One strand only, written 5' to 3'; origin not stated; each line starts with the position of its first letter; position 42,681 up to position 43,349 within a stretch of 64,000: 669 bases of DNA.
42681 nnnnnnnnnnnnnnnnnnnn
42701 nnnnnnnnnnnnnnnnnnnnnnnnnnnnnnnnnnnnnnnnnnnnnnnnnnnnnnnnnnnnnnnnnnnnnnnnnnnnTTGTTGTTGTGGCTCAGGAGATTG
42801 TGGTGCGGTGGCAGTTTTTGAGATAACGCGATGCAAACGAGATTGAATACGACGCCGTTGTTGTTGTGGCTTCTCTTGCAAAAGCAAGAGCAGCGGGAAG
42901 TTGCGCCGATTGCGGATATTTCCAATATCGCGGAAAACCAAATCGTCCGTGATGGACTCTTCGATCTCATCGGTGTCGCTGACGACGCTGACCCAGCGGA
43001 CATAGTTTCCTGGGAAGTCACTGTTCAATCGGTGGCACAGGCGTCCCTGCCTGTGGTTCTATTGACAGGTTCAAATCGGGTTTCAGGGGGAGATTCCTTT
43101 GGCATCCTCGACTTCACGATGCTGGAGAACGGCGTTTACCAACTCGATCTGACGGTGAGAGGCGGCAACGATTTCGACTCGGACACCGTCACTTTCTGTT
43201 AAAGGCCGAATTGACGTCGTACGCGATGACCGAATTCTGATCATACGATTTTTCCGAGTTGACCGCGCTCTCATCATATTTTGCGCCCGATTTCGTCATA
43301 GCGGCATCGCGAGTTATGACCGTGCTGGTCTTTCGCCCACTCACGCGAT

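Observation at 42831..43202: Orphan fragment with its own leader that shares a one-mismatch 84-nt block with the giant gene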

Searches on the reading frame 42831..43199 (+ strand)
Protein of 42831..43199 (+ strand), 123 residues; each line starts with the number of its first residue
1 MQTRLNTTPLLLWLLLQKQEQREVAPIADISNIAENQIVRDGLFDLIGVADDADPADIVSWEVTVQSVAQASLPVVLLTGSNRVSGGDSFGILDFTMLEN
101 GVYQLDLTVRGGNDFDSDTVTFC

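Call 9: search_protein_families(library=pfam, proteins=[window:42831-43199:+], max_evalue=0.01)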
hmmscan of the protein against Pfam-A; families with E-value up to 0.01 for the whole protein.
window:42831-43199:+ (123 aa): 0 families

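Call 10: find_homologous_proteins(query=window:42831-43199:+, max_evalue=0.001)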
Query window:42831-43199:+ (123 aa): 1 proteins with E <= 0.001 among 19 candidates.
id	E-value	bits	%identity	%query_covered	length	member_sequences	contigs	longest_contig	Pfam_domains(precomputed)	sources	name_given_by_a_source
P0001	3.8e-73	261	100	100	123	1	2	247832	-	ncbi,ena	-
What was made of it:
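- Tried and rejected: The word-indexed search of 5.8 billion proteins returned only the orphan itself (call 10).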

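Call 11: find_encoding_contigs(protein=P0001, flank=10000, max_places=6)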
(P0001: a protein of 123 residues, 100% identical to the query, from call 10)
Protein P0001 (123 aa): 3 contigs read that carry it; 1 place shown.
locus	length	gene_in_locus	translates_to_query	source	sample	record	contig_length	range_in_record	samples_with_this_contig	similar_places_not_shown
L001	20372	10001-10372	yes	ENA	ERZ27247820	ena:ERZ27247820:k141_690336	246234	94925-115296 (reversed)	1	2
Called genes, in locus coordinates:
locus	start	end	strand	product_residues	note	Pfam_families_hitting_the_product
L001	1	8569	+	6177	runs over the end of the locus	PF18911:PKD_4, PF03160:Calx-beta, PF05345:He_PIG, PF17963:Big_9, PF17210:SdrD_B, PF05345:He_PIG, PF05345:He_PIG, PF17963:Big_9, +15 more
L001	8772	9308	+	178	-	PF23745:ANK_LRRK2 (faint), PF12796:Ank_2, PF00023:Ank (weak), PF12796:Ank_2, PF13637:Ank_4, PF13857:Ank_5, PF00023:Ank, PF13606:Ank_3 (weak)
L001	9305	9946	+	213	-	PF12796:Ank_2, PF13857:Ank_5 (weak), PF00023:Ank (weak), PF13637:Ank_4, PF12796:Ank_2, PF13857:Ank_5, PF13637:Ank_4 (weak), PF00023:Ank (weak), +1 more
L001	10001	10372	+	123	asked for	-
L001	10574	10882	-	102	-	-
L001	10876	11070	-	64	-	-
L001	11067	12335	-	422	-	-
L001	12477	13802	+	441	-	PF24096:DUF7379 (weak)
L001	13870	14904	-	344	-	PF23988:DUF7309, PF22007:DUF6930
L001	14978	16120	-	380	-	PF00589:Phage_integrase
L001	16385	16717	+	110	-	-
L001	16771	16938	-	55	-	-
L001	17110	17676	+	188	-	PF07929:PRiA4_ORF3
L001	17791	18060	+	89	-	-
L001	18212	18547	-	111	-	-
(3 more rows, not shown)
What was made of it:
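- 42831..43202 (+): Orphan ORF, 123 aa. It consists of a 24-25 aa non-homologous N-terminus plus one complete Ig-like domain, ending ...DTVTF-C-stop. The exact protein was called on 3 contigs with the same neighbours (call 11).
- It is called as a gene and lies in operon position behind the immunity genes (call 11). The source is a MEGAHIT-type metagenome contig (k141_690336) (call 11).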

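Call 15: search_protein_representatives(protein=window:42831-43199:+)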
Query: 123 residues. Proteins with E-value up to 0.001 (for the whole library): 35; up to 1e-10: 6; up to 1e-30: 1. The best 35 are listed.
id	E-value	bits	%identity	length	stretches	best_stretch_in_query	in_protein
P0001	1.2e-73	261.0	100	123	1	1-123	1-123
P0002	2.1e-16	76.4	40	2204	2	27-115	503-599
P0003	2.5e-16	76.2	37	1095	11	48-85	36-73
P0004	1.8e-15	73.4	49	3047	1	22-122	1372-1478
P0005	2.2e-15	73.1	43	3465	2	25-123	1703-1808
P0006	4.8e-13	65.6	47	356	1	23-116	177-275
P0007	4.8e-10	55.9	45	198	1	23-122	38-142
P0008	5.1e-10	55.8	37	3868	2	26-114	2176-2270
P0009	7.0e-09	52.1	44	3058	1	34-120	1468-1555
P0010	7.6e-09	52.0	44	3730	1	37-116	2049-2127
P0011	1.0e-08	51.6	45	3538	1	22-115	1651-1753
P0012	1.7e-08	50.9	45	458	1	25-115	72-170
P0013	2.7e-08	50.3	41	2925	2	25-122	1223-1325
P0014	1.0e-07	48.4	47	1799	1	23-115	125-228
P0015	1.3e-07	48.0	35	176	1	19-119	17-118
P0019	3.6e-07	46.6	42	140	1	25-114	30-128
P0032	1.9e-04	37.9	40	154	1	36-112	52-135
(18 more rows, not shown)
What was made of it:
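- On PVC-type 'Ig-like domain - DUF6531 plug - RHS shell - toxin' polymorphic toxins (family delimited here; the Ig-like domain has no Pfam model): phmmer against 1.84 billion representatives gave 35 hits, best non-self 2e-16 (call 15).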

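Call 22: find_homologous_proteins(query=A1, max_evalue=0.00001)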
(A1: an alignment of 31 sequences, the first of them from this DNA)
Query A1 (31 sequences) (100 aa, profile of the alignment): 3 proteins with E <= 0.00001 among 2237 candidates.
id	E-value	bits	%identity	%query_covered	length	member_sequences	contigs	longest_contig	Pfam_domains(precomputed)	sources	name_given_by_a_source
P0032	2.9e-34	135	37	85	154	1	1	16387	-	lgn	-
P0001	1.9e-26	110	100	100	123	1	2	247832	-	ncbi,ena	-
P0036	2.8e-17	80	38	93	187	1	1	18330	-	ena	-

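Call 23: find_encoding_contigs(protein=P0032, flank=10000, max_places=3)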
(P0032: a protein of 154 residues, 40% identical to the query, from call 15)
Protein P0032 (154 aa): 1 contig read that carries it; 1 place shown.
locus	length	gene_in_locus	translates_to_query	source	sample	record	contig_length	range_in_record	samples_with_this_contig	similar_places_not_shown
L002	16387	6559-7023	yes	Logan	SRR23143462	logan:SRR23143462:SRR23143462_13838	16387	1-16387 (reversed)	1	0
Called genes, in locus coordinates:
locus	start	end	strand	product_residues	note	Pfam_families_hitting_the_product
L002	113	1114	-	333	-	PF00294:PfkB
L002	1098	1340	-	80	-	-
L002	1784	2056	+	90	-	-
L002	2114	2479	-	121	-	PF08906:T6SS_Tdi1_C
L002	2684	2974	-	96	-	PF05593:RHS_repeat (weak)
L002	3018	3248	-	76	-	-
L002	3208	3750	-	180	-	PF05593:RHS_repeat (faint)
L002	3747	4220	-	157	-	PF20148:DUF6531 (faint)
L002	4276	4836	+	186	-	PF00801:PKD, PF18911:PKD_4, PF22352:K319L-like_PKD (faint)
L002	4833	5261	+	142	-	-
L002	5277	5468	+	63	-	-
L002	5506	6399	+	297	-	PF00801:PKD (weak), PF17892:Cadherin_5 (faint), PF18911:PKD_4 (weak), PF22352:K319L-like_PKD, PF17963:Big_9 (weak), PF05345:He_PIG, PF24908:Ig_SIBA-E_2nd (faint), PF05345:He_PIG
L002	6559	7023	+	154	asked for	-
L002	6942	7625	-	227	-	PF17963:Big_9 (faint), PF18911:PKD_4, PF00801:PKD, PF22352:K319L-like_PKD (faint), PF21027:Sde0182_C (faint), PF18911:PKD_4, PF00801:PKD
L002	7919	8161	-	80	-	-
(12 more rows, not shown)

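Call 24: find_encoding_contigs(protein=P0036, flank=10000, max_places=3)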
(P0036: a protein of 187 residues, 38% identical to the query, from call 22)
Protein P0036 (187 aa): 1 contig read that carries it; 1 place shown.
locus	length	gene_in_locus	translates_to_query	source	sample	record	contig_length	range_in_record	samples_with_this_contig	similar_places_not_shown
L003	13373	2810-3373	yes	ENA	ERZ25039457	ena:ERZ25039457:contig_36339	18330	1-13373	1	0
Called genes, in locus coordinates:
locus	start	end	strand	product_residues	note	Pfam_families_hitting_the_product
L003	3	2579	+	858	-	?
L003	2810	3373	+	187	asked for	-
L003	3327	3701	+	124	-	PF20148:DUF6531 (faint)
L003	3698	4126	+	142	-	-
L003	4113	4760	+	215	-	-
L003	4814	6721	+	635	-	PF25023:TEN_YD-shell, PF05593:RHS_repeat, PF25023:TEN_YD-shell (weak), PF05593:RHS_repeat (weak), PF25023:TEN_YD-shell (weak)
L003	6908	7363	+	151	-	-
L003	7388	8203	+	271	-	-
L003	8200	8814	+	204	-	-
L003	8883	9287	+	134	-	-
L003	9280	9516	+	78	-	-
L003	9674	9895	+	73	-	-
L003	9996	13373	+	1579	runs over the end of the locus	PF14130:Cap4_nuclease (weak), PF13191:AAA_16 (faint)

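Call 32: find_related_loci(query=window:42831-43199:+, collection=metagenome_contigs, flank=10000)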
Query window:42831-43199:+ (123 aa) in metagenome_contigs; peptide patterns used: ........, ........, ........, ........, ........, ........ (x = any residue, [..] = any of these).
413 stretches matched a pattern, but none encodes a relative of the query by tblastn (E <= 1e-3).

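Call 33: find_related_loci(query=window:42831-43199:+, collection=genome_contigs, flank=10000)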
Query window:42831-43199:+ (123 aa) in genome_contigs; peptide patterns used: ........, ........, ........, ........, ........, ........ (x = any residue, [..] = any of these).
298 stretches matched a pattern, but none encodes a relative of the query by tblastn (E <= 1e-3).
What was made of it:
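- The best non-self match is 49% identical (calls 10, 15, 22, 32, 33).
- Tried and rejected: Degenerate-pattern scans of metagenome_contigs and genome_contigs with the orphan found nothing (calls 32, 33).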

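Call 40: search_protein_families(library=ncbifam, proteins=[window:42831-43199:+], max_evalue=0.01)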
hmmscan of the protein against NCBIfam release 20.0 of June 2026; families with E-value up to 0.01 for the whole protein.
window:42831-43199:+ (123 aa): 0 families

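Call 44: list_cluster_members(proteins=[P0001])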
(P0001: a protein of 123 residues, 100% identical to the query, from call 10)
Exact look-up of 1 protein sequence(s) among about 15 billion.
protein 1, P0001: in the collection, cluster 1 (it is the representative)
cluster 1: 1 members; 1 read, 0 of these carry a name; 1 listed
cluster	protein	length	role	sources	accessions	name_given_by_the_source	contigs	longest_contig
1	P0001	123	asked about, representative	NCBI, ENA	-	-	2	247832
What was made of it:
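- The exact ORF, with mostly the same neighbouring proteins, is on 3 contigs of different length, from ENA and NCBI (calls 10, 11, 44).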

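Call 48: predict_structure(alignment_id=A1)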
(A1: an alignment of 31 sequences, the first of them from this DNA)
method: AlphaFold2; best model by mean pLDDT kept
length: 100 residues; sequences in the alignment: 31
mean_pLDDT: 95.5   pTM: 0.86
mean pLDDT of the five models: 95.5, 95.5, 95.3, 95.1, 92.9
residues with pLDDT >= 90: 93; 70-90: 6; 50-70: 1; < 50: 0
segments of 3 or more residues with pLDDT < 50: none
pLDDT, mean of each block of 10 residues (from residue 1): 92 95 97 95 93 97 96 95 97 97
secondary structure, 60 per line:
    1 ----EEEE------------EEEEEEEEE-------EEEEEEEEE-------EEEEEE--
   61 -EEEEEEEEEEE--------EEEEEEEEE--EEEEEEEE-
elements in order: E5-8 E21-29 E37-45 E53-58 E62-72 E81-89 E92-99
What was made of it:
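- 42831..43202 (+): AlphaFold2 of aa 23-122 with the family alignment gives pLDDT 95.5 and a 7-strand beta sandwich (call 48).
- On PVC-type 'Ig-like domain - DUF6531 plug - RHS shell - toxin' polymorphic toxins (family delimited here; the Ig-like domain has no Pfam model): AlphaFold2 gives a 7-strand sandwich with pLDDT 95.5 (call 48).
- The break falls within a residue or two of the domain's C-terminal boundary, the frame is intact through the divergent middle, and the model folds confidently (call 48).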

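Call 50: fold_search(model_id=the predicted structure, library=pdb)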
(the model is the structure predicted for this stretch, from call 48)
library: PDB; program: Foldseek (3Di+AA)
matches with E <= 10: 1304; with E <= 0.001: 0
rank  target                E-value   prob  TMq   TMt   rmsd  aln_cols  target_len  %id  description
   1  2a74_B                2.5e-02  0.98  0.48  0.30   6.0       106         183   15  Human Complement Component C3c (released 2005-09-27)
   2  6lem_A                3.2e-02  0.96  0.40  0.10   5.5        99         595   20  Structure of E. coli beta-glucuronidase complex with C6-nonyl uronic isofagomine (released 2021-01-27)
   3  8y31_E                4.6e-02  0.99  0.53  0.52   4.8       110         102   12  The crystal structure of the QX006N-Fab/IFNAR1-SD123 complex (released 2024-12-04)
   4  3k46_B                6.0e-02  0.96  0.42  0.11   5.2       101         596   16  Crystal structure of full-length E. coli beta-glucuronidase (released 2010-11-17)
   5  9i1y_A                6.3e-02  0.97  0.49  0.24   5.4       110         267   14  WxLIP from Enterococcus faecium (released 2026-01-28)
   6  5imk_A                6.7e-02  0.82  0.39  0.35   5.4       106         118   17  Nanobody targeting human Vsig4 in Spacegroup C2 (released 2017-01-11)
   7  7y1b_A                7.4e-02  0.94  0.50  0.46   7.4       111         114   14  3.2 angstrom cryo-EM structure of extracellular region of mouse Basigin-2 in complex with the Fab fragment of antibody (released 2023-06-14)
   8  4nn6_B                8.7e-02  0.98  0.55  0.32   5.3       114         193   13  Cytokine receptor complex - Crystal form 1B (released 2014-03-19)
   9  3di2_B                9.1e-02  0.99  0.59  0.34   4.6       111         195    8  Crystal structure of the complex of human interleukin-7 with unglycosylated human interleukin-7 receptor alpha ectodom (released 2009-01-27)
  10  8te6                  9.1e-02  0.90  0.48  0.43   5.6       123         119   17  Crystal structure of a multiple lysine-to-arginine substitution mutant of the human CRIg C3b-binding domain (released 2023-07-12)
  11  3di2_D                1.0e-01  0.99  0.58  0.33   4.8       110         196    8  Crystal structure of the complex of human interleukin-7 with unglycosylated human interleukin-7 receptor alpha ectodom (released 2009-01-27)
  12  7cg1_MODEL_1_A        1.1e-01  0.99  0.56  0.45   5.3       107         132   14  Solution structure of the sensor domain of the anti-sigma factor RsgI4 in Pseudobacteroides cellulosolvens (released 2021-06-30)
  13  2a74_E                1.1e-01  0.80  0.42  0.26   6.7       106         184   14  Human Complement Component C3c (released 2005-09-27)
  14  6lej_B                1.1e-01  0.98  0.50  0.11   4.9        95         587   21  Structure of E. coli beta-glucuronidase complex with C6-propyl uronic isofagomine (released 2021-01-27)
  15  3up1_B                1.1e-01  0.98  0.56  0.32   5.4       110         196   11  Crystal structure of the unliganded human interleukin-7 receptor extracellular domain (released 2012-02-08)
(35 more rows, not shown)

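Call 54: search_protein_families(library=pfam, proteins=[window:42831-43199:+], max_evalue=10)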
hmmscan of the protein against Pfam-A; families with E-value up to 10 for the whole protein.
window:42831-43199:+ (123 aa): 0 families

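Call 59: find_encoding_contigs(protein=P0019, flank=8000, max_places=3)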
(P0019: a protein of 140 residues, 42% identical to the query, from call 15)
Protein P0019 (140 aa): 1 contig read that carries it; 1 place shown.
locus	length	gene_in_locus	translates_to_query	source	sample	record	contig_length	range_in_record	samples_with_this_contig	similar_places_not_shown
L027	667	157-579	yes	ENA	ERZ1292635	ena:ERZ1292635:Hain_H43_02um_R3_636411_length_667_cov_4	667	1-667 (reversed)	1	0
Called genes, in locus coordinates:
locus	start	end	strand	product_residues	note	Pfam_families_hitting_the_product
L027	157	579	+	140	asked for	-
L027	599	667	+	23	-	?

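Call 60: find_encoding_contigs(protein=P0007, flank=8000, max_places=3)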
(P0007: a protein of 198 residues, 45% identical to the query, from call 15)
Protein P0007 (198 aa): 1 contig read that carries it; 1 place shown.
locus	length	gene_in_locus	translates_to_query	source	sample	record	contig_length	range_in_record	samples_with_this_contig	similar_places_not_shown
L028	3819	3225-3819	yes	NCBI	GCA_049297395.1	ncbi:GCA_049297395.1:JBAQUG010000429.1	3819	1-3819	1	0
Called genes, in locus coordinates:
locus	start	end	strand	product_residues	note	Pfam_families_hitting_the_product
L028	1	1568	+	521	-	PF20551:DUF6765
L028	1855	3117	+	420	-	-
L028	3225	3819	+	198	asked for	?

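Call 65: find_encoding_contigs(protein=P0006, flank=10000, max_places=3)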
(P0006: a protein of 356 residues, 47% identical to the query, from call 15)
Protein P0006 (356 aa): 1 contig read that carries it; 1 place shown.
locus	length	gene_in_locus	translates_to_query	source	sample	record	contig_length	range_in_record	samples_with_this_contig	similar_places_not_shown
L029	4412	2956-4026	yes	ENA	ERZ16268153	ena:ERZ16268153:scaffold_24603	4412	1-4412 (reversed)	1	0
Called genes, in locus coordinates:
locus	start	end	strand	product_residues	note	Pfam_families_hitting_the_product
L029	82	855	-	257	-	PF14805:THDPS_N_2, PF25087:GMPPB_C (faint), PF00132:Hexapep (weak), PF14602:Hexapep_2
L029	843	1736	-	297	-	PF00701:DHDPS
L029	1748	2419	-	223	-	PF01113:DapB_N, PF05173:DapB_C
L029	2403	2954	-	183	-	PF22468:ACT_9 (faint)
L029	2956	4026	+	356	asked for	PF19077:Big_13 (faint)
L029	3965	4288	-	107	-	-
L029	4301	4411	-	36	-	?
